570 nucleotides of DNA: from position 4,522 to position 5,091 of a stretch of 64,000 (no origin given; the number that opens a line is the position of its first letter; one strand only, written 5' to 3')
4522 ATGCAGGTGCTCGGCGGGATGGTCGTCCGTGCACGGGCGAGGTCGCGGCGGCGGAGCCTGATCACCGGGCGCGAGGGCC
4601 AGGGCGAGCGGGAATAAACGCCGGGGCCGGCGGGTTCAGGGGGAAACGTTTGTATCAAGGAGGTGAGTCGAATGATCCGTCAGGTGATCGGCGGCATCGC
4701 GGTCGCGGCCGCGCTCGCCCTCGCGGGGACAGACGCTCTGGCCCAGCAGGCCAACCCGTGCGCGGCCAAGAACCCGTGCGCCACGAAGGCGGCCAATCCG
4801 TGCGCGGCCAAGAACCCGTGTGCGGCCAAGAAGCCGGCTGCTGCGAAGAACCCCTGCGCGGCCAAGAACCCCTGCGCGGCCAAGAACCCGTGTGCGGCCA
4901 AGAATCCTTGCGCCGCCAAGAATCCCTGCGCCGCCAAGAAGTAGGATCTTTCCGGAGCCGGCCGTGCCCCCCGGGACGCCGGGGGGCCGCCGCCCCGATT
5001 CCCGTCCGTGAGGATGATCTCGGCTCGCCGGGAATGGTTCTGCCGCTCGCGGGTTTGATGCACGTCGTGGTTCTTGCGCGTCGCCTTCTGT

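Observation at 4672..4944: Peptide of about 90 aa consisting of a signal peptide plus about 11 NPCAAK repeats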

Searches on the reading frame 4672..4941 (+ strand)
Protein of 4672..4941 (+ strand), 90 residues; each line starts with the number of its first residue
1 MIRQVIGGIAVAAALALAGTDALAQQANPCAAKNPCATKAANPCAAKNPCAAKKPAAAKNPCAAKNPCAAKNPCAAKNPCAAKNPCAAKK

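Call 5: search_protein_families(library=pfam, proteins=[window:4672-4941:+], max_evalue=0.01)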
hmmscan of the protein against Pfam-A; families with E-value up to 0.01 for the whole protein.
window:4672-4941:+ (90 aa): 0 families

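Call 6: search_protein_families(library=ncbifam, proteins=[window:4672-4941:+], max_evalue=0.01)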
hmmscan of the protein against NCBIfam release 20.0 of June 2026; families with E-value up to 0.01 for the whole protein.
window:4672-4941:+ (90 aa): 0 families

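Call 8: find_homologous_proteins(query=window:4672-4941:+, max_evalue=0.001)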
Query window:4672-4941:+ (90 aa): 385 proteins with E <= 0.001 among 2880 candidates; the best 120 are listed.
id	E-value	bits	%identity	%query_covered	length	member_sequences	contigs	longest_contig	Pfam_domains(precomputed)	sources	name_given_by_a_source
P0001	2.1e-18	84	68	83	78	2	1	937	-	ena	-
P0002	4.2e-18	83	69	74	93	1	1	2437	-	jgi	jgi:hypothetical protein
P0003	1.7e-17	81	63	84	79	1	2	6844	-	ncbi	-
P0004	8.3e-17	79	55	98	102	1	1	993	-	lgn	-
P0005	2.1e-16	78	71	53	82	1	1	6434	-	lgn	-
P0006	3.8e-16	77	54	100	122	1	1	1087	-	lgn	-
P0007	6.9e-16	76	70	62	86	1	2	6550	-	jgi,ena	-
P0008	1.9e-15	75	55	99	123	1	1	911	-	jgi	jgi:hypothetical protein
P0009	4.9e-14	70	65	76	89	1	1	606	-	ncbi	-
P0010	1.2e-13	69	58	83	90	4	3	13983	-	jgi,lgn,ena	-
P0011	1.4e-13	69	61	74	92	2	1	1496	-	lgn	-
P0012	4.8e-13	67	54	100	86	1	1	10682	-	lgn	-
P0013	6.9e-13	67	61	60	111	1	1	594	-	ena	-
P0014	7.7e-13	67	75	62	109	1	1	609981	-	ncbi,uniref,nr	ncbi:hypothetical protein [Motiliproteus sp. MSK22-1]|uniref:hypothetical protein n=1 Tax=Motiliprot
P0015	9.4e-13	66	63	33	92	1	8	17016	-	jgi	jgi:hypothetical protein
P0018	2.5e-12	65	54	99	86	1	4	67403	-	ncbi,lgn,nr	ncbi:MAG: hypothetical protein DYH15_04455 [Nitrosomonas sp. PRO4]|nr:hypothetical protein [Nitrosom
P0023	5.1e-12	64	73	58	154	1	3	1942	PF21342.3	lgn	-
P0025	1.1e-11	63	32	97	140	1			PF21342.3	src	-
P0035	2.3e-10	59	74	52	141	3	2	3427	PF21342.3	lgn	-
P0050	1.1e-9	56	70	71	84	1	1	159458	-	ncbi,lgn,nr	ncbi:MAG: hypothetical protein KatS3mg131_3274 [Candidatus Tectimicrobiota bacterium]|nr:MAG: hypoth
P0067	5.5e-9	54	77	49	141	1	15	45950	PF21342.3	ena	-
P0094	3.3e-8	52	71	57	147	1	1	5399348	PF21342.3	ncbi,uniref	ncbi:hypothetical protein [Amphritea sp. HPY]|uniref:hypothetical protein n=1 Tax=Amphritea sp. HPY 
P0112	1.5e-7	50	77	69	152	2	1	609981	PF21342.3,PF03150.20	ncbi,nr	ncbi:hypothetical protein BGP75_12200 [Motiliproteus sp. MSK22-1]|nr:hypothetical protein BGP75_1220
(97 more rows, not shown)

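Call 11: find_encoding_contigs(protein=P0050, flank=8000, max_places=2)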
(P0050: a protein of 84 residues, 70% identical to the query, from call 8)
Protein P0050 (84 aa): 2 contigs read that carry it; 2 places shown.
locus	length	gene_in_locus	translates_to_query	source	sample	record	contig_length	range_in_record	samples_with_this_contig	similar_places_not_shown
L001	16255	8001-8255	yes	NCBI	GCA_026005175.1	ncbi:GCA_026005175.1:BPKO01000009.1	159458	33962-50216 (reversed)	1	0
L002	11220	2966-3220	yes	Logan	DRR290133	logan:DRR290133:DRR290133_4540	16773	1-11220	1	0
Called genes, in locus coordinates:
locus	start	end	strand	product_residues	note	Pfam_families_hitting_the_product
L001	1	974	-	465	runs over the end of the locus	PF01343:Peptidase_S49, PF00574:CLP_protease (faint), PF01343:Peptidase_S49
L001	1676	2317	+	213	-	PF00850:Hist_deacetyl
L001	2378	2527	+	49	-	-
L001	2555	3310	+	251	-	PF01209:Ubie_methyltran, PF13489:Methyltransf_23 (weak), PF13847:Methyltransf_31, PF08241:Methyltransf_11, PF08242:Methyltransf_12, PF13649:Methyltransf_25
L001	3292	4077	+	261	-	PF00378:ECH_1, PF16113:ECH_2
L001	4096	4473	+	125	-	PF12092:DUF3568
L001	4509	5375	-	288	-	PF00941:FAD_binding_5, PF03450:CO_deh_flav_C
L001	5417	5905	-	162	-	PF00111:Fer2 (weak), PF01799:Fer2_2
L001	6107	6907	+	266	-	PF00106:adh_short, PF08659:KR, PF23441:SDR, PF13561:adh_short_C2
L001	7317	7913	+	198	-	PF04909:Amidohydro_2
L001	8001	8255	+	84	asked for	-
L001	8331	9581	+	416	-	PF02335:Cytochrom_C552 (faint), PF22113:Mtrc-MtrF_II-IV_dom (faint)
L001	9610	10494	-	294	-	PF03781:FGE-sulfatase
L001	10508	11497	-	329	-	PF10017:Methyltransf_33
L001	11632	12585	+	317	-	PF00534:Glycos_transf_1, PF13692:Glyco_trans_1_4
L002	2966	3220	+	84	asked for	-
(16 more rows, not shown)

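Call 12: find_encoding_contigs(protein=P0018, flank=8000, max_places=2)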
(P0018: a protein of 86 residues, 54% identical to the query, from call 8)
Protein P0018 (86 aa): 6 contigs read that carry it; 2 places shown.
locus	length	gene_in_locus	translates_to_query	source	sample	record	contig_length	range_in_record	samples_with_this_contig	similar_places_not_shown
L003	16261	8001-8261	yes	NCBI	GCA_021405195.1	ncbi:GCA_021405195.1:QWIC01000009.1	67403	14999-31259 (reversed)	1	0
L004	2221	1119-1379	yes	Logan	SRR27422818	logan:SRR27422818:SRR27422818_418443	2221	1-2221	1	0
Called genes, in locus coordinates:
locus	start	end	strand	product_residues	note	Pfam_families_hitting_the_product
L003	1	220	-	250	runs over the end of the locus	PF01925:TauE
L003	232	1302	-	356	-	PF00899:ThiF, PF00581:Rhodanese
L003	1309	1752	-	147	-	PF02391:MoaE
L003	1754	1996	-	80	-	PF02597:ThiS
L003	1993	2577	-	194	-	PF12804:NTP_transf_3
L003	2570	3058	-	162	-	PF01967:MoaC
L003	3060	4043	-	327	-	PF04055:Radical_SAM, PF06463:Mob_synth_C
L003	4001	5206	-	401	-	PF03453:MoeA_N, PF00994:MoCF_biosynth, PF03454:MoeA_C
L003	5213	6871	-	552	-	PF01243:PNPOx_N, PF22290:DmmA-like_N, PF00175:NAD_binding_1, PF00111:Fer2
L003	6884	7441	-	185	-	PF02627:CMD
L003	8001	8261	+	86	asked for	-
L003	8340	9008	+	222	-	-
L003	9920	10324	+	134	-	PF00085:Thioredoxin (weak)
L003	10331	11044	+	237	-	PF02683:DsbD_TM, PF13386:DsbD_2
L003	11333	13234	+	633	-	PF07995:GSDH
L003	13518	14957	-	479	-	PF01266:DAO (faint), PF03486:HI0933_like (faint), PF07992:Pyr_redox_2, PF13738:Pyr_redox_3, PF00070:Pyr_redox, PF02852:Pyr_redox_dim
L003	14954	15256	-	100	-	PF00403:HMA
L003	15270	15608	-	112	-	PF02411:MerT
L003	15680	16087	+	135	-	PF00376:MerR, PF13411:MerR_1, PF09278:MerR-DNA-bind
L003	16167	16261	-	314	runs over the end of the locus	PF11376:DUF3179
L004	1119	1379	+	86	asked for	-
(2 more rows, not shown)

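Call 13: find_encoding_contigs(protein=P0014, flank=8000, max_places=2)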
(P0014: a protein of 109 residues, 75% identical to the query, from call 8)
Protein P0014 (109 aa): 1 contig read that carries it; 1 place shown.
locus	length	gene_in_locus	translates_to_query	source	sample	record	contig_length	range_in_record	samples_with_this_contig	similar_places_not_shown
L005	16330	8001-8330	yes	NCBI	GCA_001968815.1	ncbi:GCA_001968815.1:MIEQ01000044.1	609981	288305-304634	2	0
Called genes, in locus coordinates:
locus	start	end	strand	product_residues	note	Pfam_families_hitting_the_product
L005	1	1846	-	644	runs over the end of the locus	-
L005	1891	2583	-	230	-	-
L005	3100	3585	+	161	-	PF01322:Cytochrom_C_2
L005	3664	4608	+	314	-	PF00034:Cytochrom_C (weak)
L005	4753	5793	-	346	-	PF14696:Glyoxalase_5, PF13669:Glyoxalase_4 (faint), PF00903:Glyoxalase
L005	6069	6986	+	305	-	PF00126:HTH_1, PF03466:LysR_substrate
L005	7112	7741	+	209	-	PF00578:AhpC-TSA, PF08534:Redoxin, PF00255:GSHPx (weak), PF13905:Thioredoxin_8 (weak)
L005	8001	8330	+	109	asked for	-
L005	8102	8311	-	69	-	-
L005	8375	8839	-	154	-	-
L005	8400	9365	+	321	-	PF03150:CCP_MauG (weak), PF21342:SoxA-TsdA_cyt-c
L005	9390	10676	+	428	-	PF14522:Cytochrome_C7 (faint), PF02335:Cytochrom_C552, PF13435:Cytochrome_C554 (faint), PF22113:Mtrc-MtrF_II-IV_dom (weak)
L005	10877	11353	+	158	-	-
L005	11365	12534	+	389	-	PF04143:Sulf_transp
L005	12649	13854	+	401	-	PF00266:Aminotran_5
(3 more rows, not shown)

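Call 25: find_related_loci(query=window:4672-4941:+, collection=genome_contigs, flank=10000)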
Query window:4672-4941:+ (90 aa) in genome_contigs; peptide patterns used: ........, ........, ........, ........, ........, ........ (x = any residue, [..] = any of these).
600 stretches matched a pattern (row limit reached: there are more); 441 encode a relative of the query (tblastn E <= 1e-3); the best 80 are kept; 80 distinct loci.
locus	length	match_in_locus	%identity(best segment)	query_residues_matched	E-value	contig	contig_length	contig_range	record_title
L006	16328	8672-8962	76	1-90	1e-33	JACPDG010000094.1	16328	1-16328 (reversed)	MAG: Candidatus Rokuibacteriota bacterium isolate NC_groundwater_303_Ag_B-0.1um_71_19 S7_GD2017_3_B1_scaffold_3688, whol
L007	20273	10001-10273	78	1-90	7e-32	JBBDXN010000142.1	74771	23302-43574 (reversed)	MAG: Candidatus Rokuibacteriota bacterium isolate LejiaD_70_14 Lejia_D_670_length_74771_cov_8, whole genome shotgun sequ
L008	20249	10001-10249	79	1-85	3e-31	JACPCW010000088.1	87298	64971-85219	MAG: Candidatus Rokuibacteriota bacterium isolate NC_groundwater_293_Ag_S-0.65um_70_13 S6_GD2017_2_S65_scaffold_261, who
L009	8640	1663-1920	72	1-90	9e-30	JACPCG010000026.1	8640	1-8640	MAG: Candidatus Rokuibacteriota bacterium isolate NC_groundwater_277_Ag_S-0.2um_71_17 S5_GD2017_2_S2_scaffold_6318, whol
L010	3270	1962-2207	74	1-90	4e-29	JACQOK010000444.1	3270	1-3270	MAG: Betaproteobacteria bacterium isolate NC_groundwater_1279_Ag_S-0.2um_63_76 S_p2_S4_coassembly_k141_3755071, whole ge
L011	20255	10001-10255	69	1-86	5e-29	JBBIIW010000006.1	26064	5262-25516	MAG: Candidatus Rokuibacteriota bacterium isolate QH1S170213_bin_148 NODE_705_length_26064_cov_5.95161, whole genome sho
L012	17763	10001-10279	68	1-90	2e-28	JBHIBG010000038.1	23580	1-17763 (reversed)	MAG: Candidatus Methylomirabilia bacterium isolate K_2_bin.23 NODE_861_length_23580_cov_43.712519, whole genome shotgun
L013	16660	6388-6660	73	1-90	1e-27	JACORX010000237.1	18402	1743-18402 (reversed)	MAG: Candidatus Rokuibacteriota bacterium isolate NC_groundwater_3_Ag_B-0.1um_69_29 B2_S2_coassemblyk141_1981438, whole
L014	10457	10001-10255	73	2-89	1e-27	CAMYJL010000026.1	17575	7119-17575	MAG: uncultured Nitrospinae bacterium isolate FO_M_Nitrospinota_01 genome assembly, contig: scaffold_2307, whole genome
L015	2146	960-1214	71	1-89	2e-27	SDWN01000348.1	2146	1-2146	MAG: Neptunomonas sp. isolate MAG-BB-4 scaffold_5145, whole genome shotgun sequence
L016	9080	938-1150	67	1-85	7e-27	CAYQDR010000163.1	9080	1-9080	MAG TPA_asm: uncultured bacterium isolate binchicken_co21_484 genome assembly, contig: NODE_6924_length_9080_cov_13.6660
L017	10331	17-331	61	1-90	9e-27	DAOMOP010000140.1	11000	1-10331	MAG TPA_asm: Rhodocyclaceae bacterium isolate AMR_MDS_5883 NODE_2568_length_11000_cov_4.574143, whole genome shotgun seq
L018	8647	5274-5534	68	1-90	5e-26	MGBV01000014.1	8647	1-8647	MAG: Candidatus Rokubacteria bacterium GWC2_70_16 gwc2_scaffold_11108, whole genome shotgun sequence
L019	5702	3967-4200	89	28-89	2e-25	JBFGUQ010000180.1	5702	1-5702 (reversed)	MAG: Rhodocyclaceae bacterium isolate Mix_sand05.2021.03.G.44 k141_3007169_length_5702_cov_9.0311, whole genome shotgun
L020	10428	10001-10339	68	1-89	3e-25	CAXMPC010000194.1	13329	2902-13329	MAG: uncultured Gammaproteobacteria bacterium isolate 07C-BC-St04_bin.5.orig genome assembly, contig: k141_1572774, whol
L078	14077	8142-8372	59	2-89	3e-20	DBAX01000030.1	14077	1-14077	MAG TPA_asm: Cyanobacteria bacterium UBA999 UBA999_contig_2525, whole genome shotgun sequence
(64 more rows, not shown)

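Call 33: search_dna_similar(query=window:4672-4941:+, collection=plasmids, mode=protein, max_rows=25)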
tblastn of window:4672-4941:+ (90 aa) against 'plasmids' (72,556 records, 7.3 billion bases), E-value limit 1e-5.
No match.

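Call 63: search_protein_families(library=pfam, proteins=[L007:10353-11021:+, L011:10352-11209:+, L078:8121-8792:+], max_evalue=1)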
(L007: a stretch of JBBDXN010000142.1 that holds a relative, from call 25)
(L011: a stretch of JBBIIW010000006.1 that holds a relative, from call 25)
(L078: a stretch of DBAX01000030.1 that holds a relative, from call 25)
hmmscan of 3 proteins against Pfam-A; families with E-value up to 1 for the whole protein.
L007:10353-11021:+ (223 aa): 3 families
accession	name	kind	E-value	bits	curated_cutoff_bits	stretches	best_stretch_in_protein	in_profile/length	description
PF21342.2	SoxA-TsdA_cyt-c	-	3.5e-07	30.6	27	1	97-184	1-82/88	SoxA/TsdA, cytochrome c domain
PF03150.19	CCP_MauG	-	0.00026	22.1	25.6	1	98-126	7-36/149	Di-haem cytochrome c peroxidase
PF25052.1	AtDEF-like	-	0.61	10.9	25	0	196-221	32-55/79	Defensin-like family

L011:10352-11209:+ (286 aa): 1 family
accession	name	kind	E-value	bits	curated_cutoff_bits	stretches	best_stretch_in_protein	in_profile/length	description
PF16694.10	Cytochrome_P460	-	2.3e-15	57.5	27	1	101-224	2-124/125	Cytochrome P460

L078:8121-8792:+ (224 aa): 1 family
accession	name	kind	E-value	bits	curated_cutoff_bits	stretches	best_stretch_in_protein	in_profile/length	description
PF04945.19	YHS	-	9e-07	29.2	30.3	1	112-158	1-47/47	YHS domain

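Call 71: search_protein_families(library=ncbifam, proteins=[L007:10353-11021:+, L011:10352-11209:+, P0018, P0014, L078:8121-8792:+], max_evalue=1)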
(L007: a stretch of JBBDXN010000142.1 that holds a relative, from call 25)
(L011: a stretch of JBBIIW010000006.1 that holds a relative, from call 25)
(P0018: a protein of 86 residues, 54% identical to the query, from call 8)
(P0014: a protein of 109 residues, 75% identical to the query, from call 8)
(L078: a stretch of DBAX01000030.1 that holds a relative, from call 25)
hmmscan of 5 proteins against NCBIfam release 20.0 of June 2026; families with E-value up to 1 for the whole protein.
L007:10353-11021:+ (223 aa): 2 families
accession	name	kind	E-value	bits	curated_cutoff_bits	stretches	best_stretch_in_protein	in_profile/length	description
TIGR04484.1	thiosulf_SoxA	equivalog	4e-06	26.3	110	1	95-188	6-93/212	sulfur oxidation c-type cytochrome SoxA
TIGR04039.1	MXAN_0977_Heme2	hypoth_equivalog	0.0038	16.3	362.85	1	97-131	14-49/336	MbnH family di-heme enzyme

L011:10352-11209:+ (286 aa): 0 families

P0018 (86 aa): 0 families

P0014 (109 aa): 0 families

L078:8121-8792:+ (224 aa): 1 family
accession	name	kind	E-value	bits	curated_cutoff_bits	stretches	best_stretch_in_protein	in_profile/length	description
NF041384.1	YHS_seleno_dom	subfamily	7.4e-46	155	70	1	104-215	2-113/113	YHS domain-containing (seleno)protein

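Call 86: search_protein_representatives(protein=window:4672-4941:+)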
Query: 90 residues. Proteins with E-value up to 0.001 (for the whole library): 302; up to 1e-10: 39; up to 1e-30: 0. The best 150 are listed.
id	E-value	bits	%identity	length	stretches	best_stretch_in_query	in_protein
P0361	1.4e-30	121.5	76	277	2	13-89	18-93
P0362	8.3e-22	93.5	62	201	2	35-87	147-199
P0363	1.5e-20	89.5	75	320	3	16-89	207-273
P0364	4.6e-20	87.9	74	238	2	38-89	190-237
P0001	6.8e-19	84.2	72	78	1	1-76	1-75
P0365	8.2e-19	83.9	66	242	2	12-89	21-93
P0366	1.0e-18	83.7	33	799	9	27-86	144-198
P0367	1.0e-17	80.5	66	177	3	27-76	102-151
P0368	2.3e-17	79.4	75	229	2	52-90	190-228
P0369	2.8e-17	79.1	71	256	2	37-83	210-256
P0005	6.6e-17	77.9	66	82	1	1-65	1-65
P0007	2.2e-16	76.2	64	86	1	1-69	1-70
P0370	2.8e-16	75.9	58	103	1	5-89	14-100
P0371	2.8e-15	72.7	59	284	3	28-88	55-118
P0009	1.6e-14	70.3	69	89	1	3-64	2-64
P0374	1.9e-13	66.8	30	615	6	5-89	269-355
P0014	2.4e-13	66.5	87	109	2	27-81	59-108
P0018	7.8e-13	64.9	66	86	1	10-83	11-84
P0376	1.1e-12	64.4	69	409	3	20-88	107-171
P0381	5.7e-12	62.1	41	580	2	19-85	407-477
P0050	3.5e-10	56.4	75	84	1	8-81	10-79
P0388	3.4e-09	53.3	63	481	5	10-57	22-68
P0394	1.6e-08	51.1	56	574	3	21-84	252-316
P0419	2.8e-07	47.2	32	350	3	25-87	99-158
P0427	3.5e-07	46.9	55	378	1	8-72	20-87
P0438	8.4e-07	45.6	35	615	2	20-86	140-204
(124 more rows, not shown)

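Call 87: search_protein_families(library=pfam, proteins=[P0366, P0374, P0381, P0388, P0394, P0438, P0376, P0427, P0419, P0361], max_evalue=0.001)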
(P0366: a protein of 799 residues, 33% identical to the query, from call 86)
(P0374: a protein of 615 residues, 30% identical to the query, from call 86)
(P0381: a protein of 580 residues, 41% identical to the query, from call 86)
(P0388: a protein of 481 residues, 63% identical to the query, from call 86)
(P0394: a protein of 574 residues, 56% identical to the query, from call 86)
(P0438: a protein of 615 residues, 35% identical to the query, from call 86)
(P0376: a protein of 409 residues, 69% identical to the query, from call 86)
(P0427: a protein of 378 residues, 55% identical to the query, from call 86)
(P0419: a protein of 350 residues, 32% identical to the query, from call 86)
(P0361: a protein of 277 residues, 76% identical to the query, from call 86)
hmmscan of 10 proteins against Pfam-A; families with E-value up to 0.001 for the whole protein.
P0366 (799 aa): 1 family
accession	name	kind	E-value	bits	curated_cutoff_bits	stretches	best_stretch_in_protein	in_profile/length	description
PF01391.23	Collagen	-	2.6e-51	171.7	27.2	7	739-795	3-59/60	Collagen triple helix repeat (20 copies)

P0374 (615 aa): 0 families

P0381 (580 aa): 0 families

P0388 (481 aa): 2 families
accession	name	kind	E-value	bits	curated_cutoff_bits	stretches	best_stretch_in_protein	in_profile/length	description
PF01476.26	LysM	-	1.6e-07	31.6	20.9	1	72-118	1-43/43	LysM domain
PF16694.10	Cytochrome_P460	-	6.1e-05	23.9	27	1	344-470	3-124/125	Cytochrome P460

P0394 (574 aa): 2 families
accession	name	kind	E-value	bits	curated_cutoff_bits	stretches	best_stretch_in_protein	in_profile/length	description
PF00691.25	OmpA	-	1.9e-10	41.4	27.2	1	460-541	2-84/98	OmpA family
PF02389.20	Cornifin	-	2.7e-10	41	34.8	2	38-138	13-101/135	Cornifin (SPRR) family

P0438 (615 aa): 2 families
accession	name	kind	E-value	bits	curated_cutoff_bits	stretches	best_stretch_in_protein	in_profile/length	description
PF09479.16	Flg_new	-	5.9e-07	29.9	27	1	66-104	5-42/65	Listeria-Bacteroides repeat domain (List_Bact_rpt)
PF10511.15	Cementoin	-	9e-06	25.6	27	0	179-204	1-26/30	Trappin protein transglutaminase binding domain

P0376 (409 aa): 1 family
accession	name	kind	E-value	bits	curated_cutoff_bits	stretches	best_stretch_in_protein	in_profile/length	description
PF16694.10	Cytochrome_P460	-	3.3e-07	31.2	27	1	300-400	26-124/125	Cytochrome P460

P0427 (378 aa): 1 family
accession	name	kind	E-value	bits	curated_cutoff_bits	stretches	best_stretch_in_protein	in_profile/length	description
PF16694.10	Cytochrome_P460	-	2.6e-09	38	27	1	260-365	20-124/125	Cytochrome P460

P0419 (350 aa): 1 family
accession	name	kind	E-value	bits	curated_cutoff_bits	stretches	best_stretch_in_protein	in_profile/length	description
PF01187.23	MIF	-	7.7e-07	29.9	22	1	2-93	1-90/114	Macrophage migration inhibitory factor (MIF)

P0361 (277 aa): 1 family
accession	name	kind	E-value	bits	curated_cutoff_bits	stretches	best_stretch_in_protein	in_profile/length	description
PF04945.19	YHS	-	3.2e-07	30.7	30.3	1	179-211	15-47/47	YHS domain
